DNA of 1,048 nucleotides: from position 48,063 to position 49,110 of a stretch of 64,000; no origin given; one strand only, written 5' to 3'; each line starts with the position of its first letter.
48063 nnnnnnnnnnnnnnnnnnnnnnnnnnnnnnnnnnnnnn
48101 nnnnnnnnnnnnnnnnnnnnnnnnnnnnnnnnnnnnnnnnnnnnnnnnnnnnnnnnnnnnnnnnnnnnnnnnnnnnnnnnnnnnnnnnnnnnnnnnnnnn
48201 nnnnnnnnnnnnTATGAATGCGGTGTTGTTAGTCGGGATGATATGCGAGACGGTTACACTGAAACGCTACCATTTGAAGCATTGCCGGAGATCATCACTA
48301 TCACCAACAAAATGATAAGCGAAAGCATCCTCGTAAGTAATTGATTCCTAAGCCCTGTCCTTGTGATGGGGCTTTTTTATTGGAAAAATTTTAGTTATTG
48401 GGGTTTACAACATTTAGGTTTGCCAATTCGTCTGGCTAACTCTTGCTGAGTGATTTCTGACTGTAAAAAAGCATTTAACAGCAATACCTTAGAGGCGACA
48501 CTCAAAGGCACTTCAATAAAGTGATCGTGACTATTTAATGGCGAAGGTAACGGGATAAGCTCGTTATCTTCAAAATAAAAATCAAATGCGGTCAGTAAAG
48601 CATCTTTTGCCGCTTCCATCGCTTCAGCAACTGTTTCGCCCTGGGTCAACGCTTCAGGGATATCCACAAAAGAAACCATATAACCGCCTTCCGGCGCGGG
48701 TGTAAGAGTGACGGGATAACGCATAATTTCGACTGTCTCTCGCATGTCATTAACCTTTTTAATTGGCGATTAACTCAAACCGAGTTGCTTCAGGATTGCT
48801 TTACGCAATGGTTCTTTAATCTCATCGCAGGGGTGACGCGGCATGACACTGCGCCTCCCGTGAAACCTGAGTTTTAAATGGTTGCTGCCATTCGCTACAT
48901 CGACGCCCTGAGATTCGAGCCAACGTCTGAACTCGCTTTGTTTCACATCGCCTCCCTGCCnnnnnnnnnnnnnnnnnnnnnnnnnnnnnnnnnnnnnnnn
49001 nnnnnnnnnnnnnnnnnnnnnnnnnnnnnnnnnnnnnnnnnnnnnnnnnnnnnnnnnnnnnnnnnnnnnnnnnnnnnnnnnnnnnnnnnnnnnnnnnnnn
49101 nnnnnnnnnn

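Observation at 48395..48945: Prophage insertion splits hicB, leaving intact hicA toxin next to a truncated antitoxin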

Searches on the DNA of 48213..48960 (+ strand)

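Call 9: search_dna_similar(query=window:48213-48613:+, collection=ecoli_genomes, mode=near, max_rows=25)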
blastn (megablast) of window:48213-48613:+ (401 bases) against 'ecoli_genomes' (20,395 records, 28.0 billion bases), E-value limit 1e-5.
Records with a match: 5349; places in all: 5365; records where one place covers at least 80% of the query: 1.
Genomes with a match: 5349 of 5426; with a place that covers at least 80% of the query: 1. Places per genome that has any: lowest 1, median 1, highest 2. On chromosomes: 5360 places; on plasmids: 5.
Best place of each record, by identity: >=99% 122; 95-99% 5125; 90-95% 101; 80-90% 1.
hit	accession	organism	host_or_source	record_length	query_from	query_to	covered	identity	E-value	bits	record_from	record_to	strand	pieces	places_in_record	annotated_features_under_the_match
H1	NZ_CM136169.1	Escherichia coli strain PRO_A-1412-6M-A_ESBL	Homo sapiens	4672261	1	401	100%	96.5%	0e+0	665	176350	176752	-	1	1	hicB: type II toxin-antitoxin system antitoxin HicB | GIY-YIG nuclease family protein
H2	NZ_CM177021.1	Escherichia coli strain RMDEC332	Homo sapiens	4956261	110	401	73%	96.6%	1e-133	484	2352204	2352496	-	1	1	hicB: type II toxin-antitoxin system antitoxin HicB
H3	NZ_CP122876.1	Escherichia coli strain ETEC1717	Sus scrofa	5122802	121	401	70%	98.2%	6e-136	492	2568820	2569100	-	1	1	hicB: type II toxin-antitoxin system antitoxin HicB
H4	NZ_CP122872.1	Escherichia coli strain ETEC1718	Sus scrofa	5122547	121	401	70%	98.2%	6e-136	492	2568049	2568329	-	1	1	hicB: type II toxin-antitoxin system antitoxin HicB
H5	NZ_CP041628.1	Escherichia coli strain PE15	pig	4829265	121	401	70%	97.5%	1e-132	481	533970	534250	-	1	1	hicB: type II toxin-antitoxin system antitoxin HicB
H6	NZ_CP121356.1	Escherichia coli strain rl0044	Sus scrofa domesticus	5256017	121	401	70%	97.5%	1e-132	481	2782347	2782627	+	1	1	hicB: type II toxin-antitoxin system antitoxin HicB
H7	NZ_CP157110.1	Escherichia coli strain UTME-9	Sus scrofa domesticus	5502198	121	401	70%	97.5%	1e-132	481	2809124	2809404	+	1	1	hicB: type II toxin-antitoxin system antitoxin HicB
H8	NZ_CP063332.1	Escherichia coli strain BS74R-D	Homo sapiens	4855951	121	401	70%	97.2%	6e-131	475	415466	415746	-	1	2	hicB: type II toxin-antitoxin system antitoxin HicB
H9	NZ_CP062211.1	Escherichia coli strain L3Cip3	river water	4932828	121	401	70%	96.8%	3e-129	470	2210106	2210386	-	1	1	hicB: type II toxin-antitoxin system antitoxin HicB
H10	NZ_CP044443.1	Escherichia coli strain HeN100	-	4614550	121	401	70%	96.8%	3e-129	470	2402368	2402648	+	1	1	hicB: type II toxin-antitoxin system antitoxin HicB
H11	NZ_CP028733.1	Escherichia coli strain H2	Homo sapiens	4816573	122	401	70%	95.7%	4e-123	449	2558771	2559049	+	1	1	hicB: type II toxin-antitoxin system antitoxin HicB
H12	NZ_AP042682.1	Escherichia coli strain OkiPb01713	bovine feces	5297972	121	401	70%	93.6%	1e-113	418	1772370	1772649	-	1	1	hicB: type II toxin-antitoxin system antitoxin HicB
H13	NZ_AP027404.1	Escherichia coli strain EC416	Sus scrofa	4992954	122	401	70%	94.0%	9e-115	422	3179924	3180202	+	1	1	hicB: type II toxin-antitoxin system antitoxin HicB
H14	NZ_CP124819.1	Escherichia coli strain C325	Homo sapiens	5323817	122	401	70%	94.0%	9e-115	422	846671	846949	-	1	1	hicB: type II toxin-antitoxin system antitoxin HicB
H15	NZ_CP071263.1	Escherichia coli strain MEI003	Outdoors environment of a veterinary ...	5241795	122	401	70%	93.9%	9e-115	422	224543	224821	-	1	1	hicB: type II toxin-antitoxin system antitoxin HicB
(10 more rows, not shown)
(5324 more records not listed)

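Call 28: search_dna_similar(query=window:48330-48960:+, collection=ecoli_genomes, mode=near, max_rows=45)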
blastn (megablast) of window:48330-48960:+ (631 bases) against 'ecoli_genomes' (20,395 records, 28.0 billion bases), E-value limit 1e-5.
Records with a match: 5349; places in all: 5363; records where one place covers at least 80% of the query: 4253.
Genomes with a match: 5349 of 5426; with a place that covers at least 80% of the query: 4253. Places per genome that has any: lowest 1, median 1, highest 2. On chromosomes: 5358 places; on plasmids: 5.
Best place of each record, by identity: >=99% 109; 95-99% 4349; 90-95% 890; 80-90% 1.
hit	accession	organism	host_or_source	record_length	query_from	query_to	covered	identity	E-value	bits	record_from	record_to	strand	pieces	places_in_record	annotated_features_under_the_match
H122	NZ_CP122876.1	Escherichia coli strain ETEC1717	Sus scrofa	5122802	4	631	100%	98.4%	0e+0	1105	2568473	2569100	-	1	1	hicB: type II toxin-antitoxin system antitoxin HicB | hicA: type II toxin-antitoxin system mRNA interferase toxin HicA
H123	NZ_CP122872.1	Escherichia coli strain ETEC1718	Sus scrofa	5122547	4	631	100%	98.4%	0e+0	1105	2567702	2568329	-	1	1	hicB: type II toxin-antitoxin system antitoxin HicB | hicA: type II toxin-antitoxin system mRNA interferase toxin HicA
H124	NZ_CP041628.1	Escherichia coli strain PE15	pig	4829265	4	631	100%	98.1%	0e+0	1094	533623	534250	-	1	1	hicB: type II toxin-antitoxin system antitoxin HicB | hicA: type II toxin-antitoxin system mRNA interferase toxin HicA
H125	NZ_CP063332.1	Escherichia coli strain BS74R-D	Homo sapiens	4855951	4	631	100%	97.9%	0e+0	1088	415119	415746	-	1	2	hicB: type II toxin-antitoxin system antitoxin HicB | hicA: type II toxin-antitoxin system mRNA interferase toxin HicA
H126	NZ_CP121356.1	Escherichia coli strain rl0044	Sus scrofa domesticus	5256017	4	631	100%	97.8%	0e+0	1083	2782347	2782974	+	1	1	hicB: type II toxin-antitoxin system antitoxin HicB | hicA: type II toxin-antitoxin system mRNA interferase toxin HicA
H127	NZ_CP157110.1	Escherichia coli strain UTME-9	Sus scrofa domesticus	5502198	4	631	100%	97.8%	0e+0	1083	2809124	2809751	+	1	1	hicB: type II toxin-antitoxin system antitoxin HicB | hicA: type II toxin-antitoxin system mRNA interferase toxin HicA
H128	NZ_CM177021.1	Escherichia coli strain RMDEC332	Homo sapiens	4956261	4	631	100%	97.8%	0e+0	1083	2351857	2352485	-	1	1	hicB: type II toxin-antitoxin system antitoxin HicB | hicA: type II toxin-antitoxin system mRNA interferase toxin HicA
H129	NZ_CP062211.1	Escherichia coli strain L3Cip3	river water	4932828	4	631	100%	97.5%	0e+0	1072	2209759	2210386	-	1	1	hicB: type II toxin-antitoxin system antitoxin HicB | hicA: type II toxin-antitoxin system mRNA interferase toxin HicA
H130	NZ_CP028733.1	Escherichia coli strain H2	Homo sapiens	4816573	5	631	99%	97.0%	0e+0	1051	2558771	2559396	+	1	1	hicB: type II toxin-antitoxin system antitoxin HicB | hicA: type II toxin-antitoxin system mRNA interferase toxin HicA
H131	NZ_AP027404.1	Escherichia coli strain EC416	Sus scrofa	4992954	5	631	99%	96.5%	0e+0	1035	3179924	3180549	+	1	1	hicB: type II toxin-antitoxin system antitoxin HicB | hicA: type II toxin-antitoxin system mRNA interferase toxin HicA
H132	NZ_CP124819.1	Escherichia coli strain C325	Homo sapiens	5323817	5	631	99%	96.5%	0e+0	1035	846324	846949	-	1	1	hicB: type II toxin-antitoxin system antitoxin HicB | hicA: type II toxin-antitoxin system mRNA interferase toxin HicA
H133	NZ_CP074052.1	Escherichia coli strain PD23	Pig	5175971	5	631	99%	96.3%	0e+0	1029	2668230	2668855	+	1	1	hicB: type II toxin-antitoxin system antitoxin HicB | hicA: type II toxin-antitoxin system mRNA interferase toxin HicA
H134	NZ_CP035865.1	Escherichia coli strain E275 a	Homo sapiens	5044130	5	631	99%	96.2%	0e+0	1024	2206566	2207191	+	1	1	hicB: type II toxin-antitoxin system antitoxin HicB | hicA: type II toxin-antitoxin system mRNA interferase toxin HicA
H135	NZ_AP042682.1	Escherichia coli strain OkiPb01713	bovine feces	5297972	4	631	100%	96.0%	0e+0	1020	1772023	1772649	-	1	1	hicB: type II toxin-antitoxin system antitoxin HicB | hicA: type II toxin-antitoxin system mRNA interferase toxin HicA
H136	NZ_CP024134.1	Escherichia coli strain 14EC017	clinical patient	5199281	5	631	99%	96.0%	0e+0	1018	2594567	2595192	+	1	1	hicB: type II toxin-antitoxin system antitoxin HicB | hicA: type II toxin-antitoxin system mRNA interferase toxin HicA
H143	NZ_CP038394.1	Escherichia coli O55:H7 strain DEC5A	Homo sapiens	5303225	5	630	99%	96.0%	0e+0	1016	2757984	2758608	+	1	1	hicB: type II toxin-antitoxin system antitoxin HicB | hicA: type II toxin-antitoxin system mRNA interferase toxin HicA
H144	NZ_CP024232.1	Escherichia coli O6:H16 strain 2014EL-1346-6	missing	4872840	5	631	99%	95.7%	0e+0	1007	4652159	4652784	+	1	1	hicB: type II toxin-antitoxin system antitoxin HicB | hicA: type II toxin-antitoxin system mRNA interferase toxin HicA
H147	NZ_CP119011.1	Escherichia coli strain CE0007a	Bos taurus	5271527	5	631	99%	94.7%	0e+0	974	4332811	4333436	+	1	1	type II toxin-antitoxin system HicB family antitoxin | hicA: type II toxin-antitoxin system mRNA interferase toxin HicA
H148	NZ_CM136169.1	Escherichia coli strain PRO_A-1412-6M-A_ESBL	Homo sapiens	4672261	1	631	100%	93.7%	0e+0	926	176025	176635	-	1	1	hicB: type II toxin-antitoxin system antitoxin HicB | mRNA interferase | GIY-YIG nuclease family protein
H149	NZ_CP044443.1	Escherichia coli strain HeN100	-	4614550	4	631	100%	94.0%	0e+0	929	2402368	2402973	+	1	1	hicB: type II toxin-antitoxin system antitoxin HicB | mRNA interferase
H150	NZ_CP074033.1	Escherichia coli strain PI7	Pig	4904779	5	631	99%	92.5%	0e+0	876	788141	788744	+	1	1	hicB: type II toxin-antitoxin system antitoxin HicB | mRNA interferase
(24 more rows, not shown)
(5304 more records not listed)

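Call 29: get_annotated_region(hit=H149, flank=400)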
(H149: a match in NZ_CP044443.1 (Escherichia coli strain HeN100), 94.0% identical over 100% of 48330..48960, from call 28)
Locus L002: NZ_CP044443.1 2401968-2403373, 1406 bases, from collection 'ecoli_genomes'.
description: Escherichia coli strain HeN100 chromosome, complete genome
organism: Escherichia coli strain HeN100 (NCBI taxid 562)
replicon: chromosome; assembly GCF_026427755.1
host: -; source: -; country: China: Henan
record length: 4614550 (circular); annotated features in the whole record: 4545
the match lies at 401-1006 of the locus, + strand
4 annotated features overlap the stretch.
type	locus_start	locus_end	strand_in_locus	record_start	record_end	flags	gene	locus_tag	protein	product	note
CDS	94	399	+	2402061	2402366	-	-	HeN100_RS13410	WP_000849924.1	hypothetical protein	-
CDS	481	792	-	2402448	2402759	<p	hicB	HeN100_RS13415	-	type II toxin-antitoxin system antitoxin HicB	incomplete; partial in the middle of a contig; missing C-terminus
CDS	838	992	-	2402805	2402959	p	-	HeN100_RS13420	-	mRNA interferase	frameshifted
CDS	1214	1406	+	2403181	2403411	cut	yncJ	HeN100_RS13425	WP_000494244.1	YncJ family protein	-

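Call 30: get_annotated_region(hit=H150, flank=400)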
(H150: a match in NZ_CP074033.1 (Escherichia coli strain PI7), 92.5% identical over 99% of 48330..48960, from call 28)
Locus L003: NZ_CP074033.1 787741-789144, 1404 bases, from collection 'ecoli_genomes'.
description: Escherichia coli strain PI7 chromosome, complete genome
organism: Escherichia coli strain PI7 (NCBI taxid 562)
replicon: chromosome; assembly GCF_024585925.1
host: Pig; source: Rectal Swab; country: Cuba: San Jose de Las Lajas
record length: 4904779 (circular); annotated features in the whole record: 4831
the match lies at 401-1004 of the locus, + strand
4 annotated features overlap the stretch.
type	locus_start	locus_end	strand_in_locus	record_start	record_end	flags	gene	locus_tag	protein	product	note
CDS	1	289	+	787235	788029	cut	-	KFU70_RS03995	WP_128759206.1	lysozyme inhibitor LprI family protein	-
CDS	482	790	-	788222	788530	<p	hicB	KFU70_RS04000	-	type II toxin-antitoxin system antitoxin HicB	incomplete; partial in the middle of a contig; missing C-terminus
CDS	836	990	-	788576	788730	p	-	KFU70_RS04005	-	mRNA interferase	frameshifted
CDS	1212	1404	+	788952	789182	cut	yncJ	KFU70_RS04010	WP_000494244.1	YncJ family protein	-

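Call 31: get_annotated_region(hit=H148, flank=400)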
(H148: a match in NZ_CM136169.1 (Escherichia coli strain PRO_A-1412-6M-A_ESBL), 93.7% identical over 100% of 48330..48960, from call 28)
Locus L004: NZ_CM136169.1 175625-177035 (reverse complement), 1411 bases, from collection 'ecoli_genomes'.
description: Escherichia coli strain PRO_A-1412-6M-A_ESBL chromosome, whole genome shotgun sequence
organism: Escherichia coli strain PRO_A-1412-6M-A_ESBL (NCBI taxid 562)
replicon: chromosome; assembly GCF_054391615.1
host: Homo sapiens; source: feces; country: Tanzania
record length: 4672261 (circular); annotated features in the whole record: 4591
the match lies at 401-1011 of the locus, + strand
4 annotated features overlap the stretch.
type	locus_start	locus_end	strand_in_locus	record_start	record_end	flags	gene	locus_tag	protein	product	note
CDS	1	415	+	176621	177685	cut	-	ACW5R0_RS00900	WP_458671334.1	GIY-YIG nuclease family protein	-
CDS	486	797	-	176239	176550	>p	hicB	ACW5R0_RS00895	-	type II toxin-antitoxin system antitoxin HicB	incomplete; partial in the middle of a contig; missing C-terminus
CDS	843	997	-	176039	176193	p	-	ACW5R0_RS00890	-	mRNA interferase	frameshifted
CDS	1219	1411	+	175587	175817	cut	yncJ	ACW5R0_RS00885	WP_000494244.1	YncJ family protein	-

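Call 34: get_annotated_region(hit=H143, flank=400)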
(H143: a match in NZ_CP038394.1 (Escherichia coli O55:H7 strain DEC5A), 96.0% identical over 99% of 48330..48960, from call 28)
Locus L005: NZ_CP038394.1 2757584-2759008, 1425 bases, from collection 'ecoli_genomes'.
description: Escherichia coli O55:H7 strain DEC5A chromosome, complete genome
organism: Escherichia coli O55:H7 strain DEC5A (NCBI taxid 244320)
replicon: chromosome; assembly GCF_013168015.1
host: Homo sapiens; source: missing; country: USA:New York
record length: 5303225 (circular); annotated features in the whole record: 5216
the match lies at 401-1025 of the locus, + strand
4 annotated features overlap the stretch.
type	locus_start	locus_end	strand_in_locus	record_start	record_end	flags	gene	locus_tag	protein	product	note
CDS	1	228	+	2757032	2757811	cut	-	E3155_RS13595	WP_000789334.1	lysozyme inhibitor LprI family protein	-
CDS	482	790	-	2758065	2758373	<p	hicB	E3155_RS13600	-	type II toxin-antitoxin system antitoxin HicB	incomplete; partial in the middle of a contig; missing C-terminus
CDS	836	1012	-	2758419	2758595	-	hicA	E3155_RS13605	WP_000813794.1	type II toxin-antitoxin system mRNA interferase toxin HicA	-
CDS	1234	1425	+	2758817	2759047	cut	yncJ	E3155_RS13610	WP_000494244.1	YncJ family protein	-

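Call 35: get_annotated_region(hit=H130, flank=400)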
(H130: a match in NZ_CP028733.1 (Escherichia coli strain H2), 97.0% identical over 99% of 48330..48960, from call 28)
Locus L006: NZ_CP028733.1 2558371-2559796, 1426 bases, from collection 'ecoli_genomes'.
description: Escherichia coli strain H2 chromosome, complete genome
organism: Escherichia coli strain H2 (NCBI taxid 562)
replicon: chromosome; assembly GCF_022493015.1
host: Homo sapiens; source: feces; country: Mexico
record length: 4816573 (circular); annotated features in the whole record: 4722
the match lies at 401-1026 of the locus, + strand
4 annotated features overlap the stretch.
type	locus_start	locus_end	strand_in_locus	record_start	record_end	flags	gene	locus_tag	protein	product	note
CDS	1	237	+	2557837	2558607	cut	-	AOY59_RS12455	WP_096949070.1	lysozyme inhibitor LprI family protein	-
CDS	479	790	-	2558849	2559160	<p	hicB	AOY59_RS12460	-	type II toxin-antitoxin system antitoxin HicB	incomplete; partial in the middle of a contig; missing C-terminus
CDS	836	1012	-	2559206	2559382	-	hicA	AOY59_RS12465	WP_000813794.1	type II toxin-antitoxin system mRNA interferase toxin HicA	-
CDS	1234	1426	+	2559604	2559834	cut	yncJ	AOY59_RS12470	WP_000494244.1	YncJ family protein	-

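Call 36: get_annotated_region(hit=H144, flank=400)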
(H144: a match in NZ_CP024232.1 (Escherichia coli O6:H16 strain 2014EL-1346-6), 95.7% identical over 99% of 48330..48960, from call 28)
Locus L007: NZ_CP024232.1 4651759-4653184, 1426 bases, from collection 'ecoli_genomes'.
description: Escherichia coli O6:H16 strain 2014EL-1346-6 chromosome, complete genome
organism: Escherichia coli O6:H16 strain 2014EL-1346-6 (NCBI taxid 1446746)
replicon: chromosome; assembly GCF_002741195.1
host: missing; source: missing; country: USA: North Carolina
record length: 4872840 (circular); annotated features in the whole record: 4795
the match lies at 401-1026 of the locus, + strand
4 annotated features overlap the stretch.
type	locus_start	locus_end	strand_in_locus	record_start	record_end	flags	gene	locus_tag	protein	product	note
CDS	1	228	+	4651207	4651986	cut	-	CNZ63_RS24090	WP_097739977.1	lysozyme inhibitor LprI family protein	-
CDS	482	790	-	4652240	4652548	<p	hicB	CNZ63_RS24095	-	type II toxin-antitoxin system antitoxin HicB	incomplete; partial in the middle of a contig; missing C-terminus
CDS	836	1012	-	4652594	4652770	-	hicA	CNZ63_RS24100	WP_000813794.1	type II toxin-antitoxin system mRNA interferase toxin HicA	-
CDS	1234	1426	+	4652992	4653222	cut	yncJ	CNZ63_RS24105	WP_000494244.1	YncJ family protein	-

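Call 37: get_annotated_region(hit=H147, flank=400)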
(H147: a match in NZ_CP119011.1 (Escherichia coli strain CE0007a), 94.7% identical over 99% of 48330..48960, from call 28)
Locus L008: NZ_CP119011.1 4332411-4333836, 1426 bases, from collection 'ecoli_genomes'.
description: Escherichia coli strain CE0007a chromosome, complete genome
organism: Escherichia coli strain CE0007a (NCBI taxid 562)
replicon: chromosome; assembly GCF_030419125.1
host: Bos taurus; source: feces; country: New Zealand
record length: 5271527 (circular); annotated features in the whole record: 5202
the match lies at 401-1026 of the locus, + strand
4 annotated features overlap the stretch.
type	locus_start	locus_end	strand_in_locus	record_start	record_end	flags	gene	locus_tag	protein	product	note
CDS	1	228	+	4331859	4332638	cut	-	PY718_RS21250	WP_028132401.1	lysozyme inhibitor LprI family protein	-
CDS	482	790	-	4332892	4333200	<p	-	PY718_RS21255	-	type II toxin-antitoxin system HicB family antitoxin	incomplete; partial in the middle of a contig; missing C-terminus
CDS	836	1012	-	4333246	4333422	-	hicA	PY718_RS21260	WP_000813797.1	type II toxin-antitoxin system mRNA interferase toxin HicA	-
CDS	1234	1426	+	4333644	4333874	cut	yncJ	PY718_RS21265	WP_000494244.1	YncJ family protein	-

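Call 38: get_annotated_region(hit=H122, flank=400)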
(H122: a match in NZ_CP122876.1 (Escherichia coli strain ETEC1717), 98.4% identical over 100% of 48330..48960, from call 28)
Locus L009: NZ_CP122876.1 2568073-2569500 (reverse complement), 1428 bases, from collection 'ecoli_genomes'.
description: Escherichia coli strain ETEC1717 chromosome, complete genome
organism: Escherichia coli strain ETEC1717 (NCBI taxid 562)
replicon: chromosome; assembly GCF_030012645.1
host: Sus scrofa; source: feces; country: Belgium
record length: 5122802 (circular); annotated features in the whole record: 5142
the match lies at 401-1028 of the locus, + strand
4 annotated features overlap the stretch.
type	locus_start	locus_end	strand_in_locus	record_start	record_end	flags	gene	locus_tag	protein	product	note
CDS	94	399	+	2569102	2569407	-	-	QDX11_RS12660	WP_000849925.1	hypothetical protein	-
CDS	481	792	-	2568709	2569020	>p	hicB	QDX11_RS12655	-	type II toxin-antitoxin system antitoxin HicB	incomplete; partial in the middle of a contig; missing C-terminus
CDS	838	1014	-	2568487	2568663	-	hicA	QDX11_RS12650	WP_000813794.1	type II toxin-antitoxin system mRNA interferase toxin HicA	-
CDS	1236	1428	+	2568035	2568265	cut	yncJ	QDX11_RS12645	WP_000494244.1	YncJ family protein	-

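Call 39: get_annotated_region(hit=H124, flank=400)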
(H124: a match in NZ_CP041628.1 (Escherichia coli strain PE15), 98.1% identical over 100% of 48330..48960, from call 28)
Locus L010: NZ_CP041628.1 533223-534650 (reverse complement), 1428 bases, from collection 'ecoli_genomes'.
description: Escherichia coli strain PE15 chromosome, complete genome
organism: Escherichia coli strain PE15 (NCBI taxid 562)
replicon: chromosome; assembly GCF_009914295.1
host: pig; source: -; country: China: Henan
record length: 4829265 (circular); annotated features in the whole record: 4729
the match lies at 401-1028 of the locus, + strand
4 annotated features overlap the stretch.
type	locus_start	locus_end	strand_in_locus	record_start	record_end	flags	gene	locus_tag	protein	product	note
CDS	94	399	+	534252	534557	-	-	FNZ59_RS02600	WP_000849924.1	hypothetical protein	-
CDS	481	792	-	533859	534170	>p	hicB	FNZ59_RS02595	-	type II toxin-antitoxin system antitoxin HicB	incomplete; partial in the middle of a contig; missing C-terminus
CDS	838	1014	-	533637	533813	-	hicA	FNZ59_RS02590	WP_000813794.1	type II toxin-antitoxin system mRNA interferase toxin HicA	-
CDS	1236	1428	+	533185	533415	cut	yncJ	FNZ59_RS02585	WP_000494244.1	YncJ family protein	-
